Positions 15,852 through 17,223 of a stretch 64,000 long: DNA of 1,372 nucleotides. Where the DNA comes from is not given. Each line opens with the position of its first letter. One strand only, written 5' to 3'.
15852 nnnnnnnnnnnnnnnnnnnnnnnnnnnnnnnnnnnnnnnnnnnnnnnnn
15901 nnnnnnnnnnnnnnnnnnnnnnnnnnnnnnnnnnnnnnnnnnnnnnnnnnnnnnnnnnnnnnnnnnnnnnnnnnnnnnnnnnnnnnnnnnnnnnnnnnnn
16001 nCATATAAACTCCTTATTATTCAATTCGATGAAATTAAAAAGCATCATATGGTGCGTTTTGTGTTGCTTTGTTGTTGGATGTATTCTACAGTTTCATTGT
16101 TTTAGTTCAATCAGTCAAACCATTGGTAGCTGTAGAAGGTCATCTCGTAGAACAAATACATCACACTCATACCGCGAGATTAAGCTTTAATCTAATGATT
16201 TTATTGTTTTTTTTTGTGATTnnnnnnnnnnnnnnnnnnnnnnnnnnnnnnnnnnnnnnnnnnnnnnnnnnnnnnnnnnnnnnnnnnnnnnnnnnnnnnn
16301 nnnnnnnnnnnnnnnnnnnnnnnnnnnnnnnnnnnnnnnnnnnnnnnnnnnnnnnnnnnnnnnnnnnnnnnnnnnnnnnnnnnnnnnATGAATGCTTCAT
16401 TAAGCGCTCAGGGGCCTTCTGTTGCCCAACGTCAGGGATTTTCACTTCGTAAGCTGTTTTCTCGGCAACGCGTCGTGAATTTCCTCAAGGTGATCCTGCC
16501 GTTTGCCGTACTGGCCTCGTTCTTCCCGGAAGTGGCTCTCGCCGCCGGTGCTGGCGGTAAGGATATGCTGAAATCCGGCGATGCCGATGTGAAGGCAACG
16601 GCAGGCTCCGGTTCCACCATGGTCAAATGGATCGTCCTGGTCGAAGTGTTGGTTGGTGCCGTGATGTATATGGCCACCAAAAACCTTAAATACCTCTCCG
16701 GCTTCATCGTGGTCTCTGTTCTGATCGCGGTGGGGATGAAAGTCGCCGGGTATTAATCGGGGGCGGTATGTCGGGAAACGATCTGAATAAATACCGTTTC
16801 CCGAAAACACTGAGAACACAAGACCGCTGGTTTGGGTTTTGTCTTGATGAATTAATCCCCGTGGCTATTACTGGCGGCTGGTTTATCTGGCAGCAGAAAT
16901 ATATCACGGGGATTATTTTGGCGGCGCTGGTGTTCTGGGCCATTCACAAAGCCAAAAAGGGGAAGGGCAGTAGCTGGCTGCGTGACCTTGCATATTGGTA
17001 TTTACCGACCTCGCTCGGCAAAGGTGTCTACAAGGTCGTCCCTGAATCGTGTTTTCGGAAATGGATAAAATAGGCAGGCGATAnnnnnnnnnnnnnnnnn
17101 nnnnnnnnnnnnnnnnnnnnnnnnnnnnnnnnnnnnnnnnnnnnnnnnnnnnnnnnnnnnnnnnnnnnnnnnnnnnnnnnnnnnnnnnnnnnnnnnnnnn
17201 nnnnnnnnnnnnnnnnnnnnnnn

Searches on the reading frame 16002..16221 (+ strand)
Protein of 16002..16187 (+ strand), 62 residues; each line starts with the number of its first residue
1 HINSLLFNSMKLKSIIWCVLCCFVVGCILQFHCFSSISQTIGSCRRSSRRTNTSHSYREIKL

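Call 68: search_protein_families(library=pfam, proteins=[window:16002-16187:+, window:16039-16221:+], max_evalue=10)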
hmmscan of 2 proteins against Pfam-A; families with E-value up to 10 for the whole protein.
seq(62 aa): 0 families

seq(61 aa): 1 family
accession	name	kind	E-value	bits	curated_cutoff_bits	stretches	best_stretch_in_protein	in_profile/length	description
PF03317.18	ELF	-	0.076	13.3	25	1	11-44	8-41/105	ELF protein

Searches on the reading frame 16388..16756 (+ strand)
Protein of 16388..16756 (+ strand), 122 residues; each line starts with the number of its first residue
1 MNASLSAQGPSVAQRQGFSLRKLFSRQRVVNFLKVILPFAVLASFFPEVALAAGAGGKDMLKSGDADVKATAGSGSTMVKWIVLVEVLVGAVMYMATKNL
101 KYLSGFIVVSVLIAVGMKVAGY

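Call 3: search_protein_families(library=pfam, proteins=[window:16388-16756:+], max_evalue=0.1)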
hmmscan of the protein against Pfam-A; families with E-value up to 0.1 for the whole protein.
window:16388-16756:+ (122 aa): 2 families
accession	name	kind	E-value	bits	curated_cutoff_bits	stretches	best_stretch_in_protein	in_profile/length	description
PF05513.17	TraA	-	2.4e-32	111.9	22.6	1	1-119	1-117/118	TraA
PF01312.24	Bac_export_2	-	0.077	12.6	24.4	1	20-95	122-194/335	FlhB HrpN YscU SpaS Family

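Call 4: search_protein_families(library=ncbifam, proteins=[window:16388-16756:+], max_evalue=0.1)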
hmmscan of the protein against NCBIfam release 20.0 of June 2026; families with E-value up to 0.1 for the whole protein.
window:16388-16756:+ (122 aa): 4 families
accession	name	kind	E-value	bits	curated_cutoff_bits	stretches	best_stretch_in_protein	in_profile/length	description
NF010294.0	PRK13734.1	subfamily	7.7e-41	139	150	1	1-122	1-120/120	F-type conjugative transfer system pilin TraA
TIGR02758.1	TraA_TIGR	equivalog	1.4e-28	98.9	76.55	1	25-122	2-98/98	type IV conjugative transfer system pilin TraA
NF041798.1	Ced_CedA2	equivalog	0.0022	18.1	80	1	88-119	13-44/50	Ced DNA import system-associated protein CedA2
NF005166.0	PRK06638.2-1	equivalog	0.016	15.2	284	1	70-102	81-114/174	NADH-quinone oxidoreductase subunit J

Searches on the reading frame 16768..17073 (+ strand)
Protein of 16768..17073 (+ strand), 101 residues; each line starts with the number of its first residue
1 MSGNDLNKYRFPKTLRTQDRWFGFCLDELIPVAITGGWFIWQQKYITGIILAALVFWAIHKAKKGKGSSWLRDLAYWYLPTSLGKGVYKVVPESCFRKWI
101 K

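Call 3: search_protein_families(library=pfam, proteins=[window:16768-17073:+], max_evalue=0.1)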
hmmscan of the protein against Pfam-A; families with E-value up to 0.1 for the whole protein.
window:16768-17073:+ (101 aa): 2 families
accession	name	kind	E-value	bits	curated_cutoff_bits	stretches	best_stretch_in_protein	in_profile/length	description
PF07178.16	TraL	-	1.3e-22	80.3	24.4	1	9-100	1-90/90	TraL protein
PF12669.12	FeoB_associated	-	0.092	13.5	27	0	44-65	2-23/44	FeoB-associated Cys-rich membrane protein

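Call 4: search_protein_families(library=ncbifam, proteins=[window:16768-17073:+], max_evalue=0.1)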
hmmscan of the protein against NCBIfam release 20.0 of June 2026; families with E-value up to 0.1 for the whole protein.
window:16768-17073:+ (101 aa): 1 family
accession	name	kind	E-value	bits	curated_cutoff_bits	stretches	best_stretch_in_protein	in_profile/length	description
TIGR02762.1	TraL_TIGR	equivalog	3.4e-22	78.9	30.95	1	7-100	1-95/95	type IV conjugative transfer system protein TraL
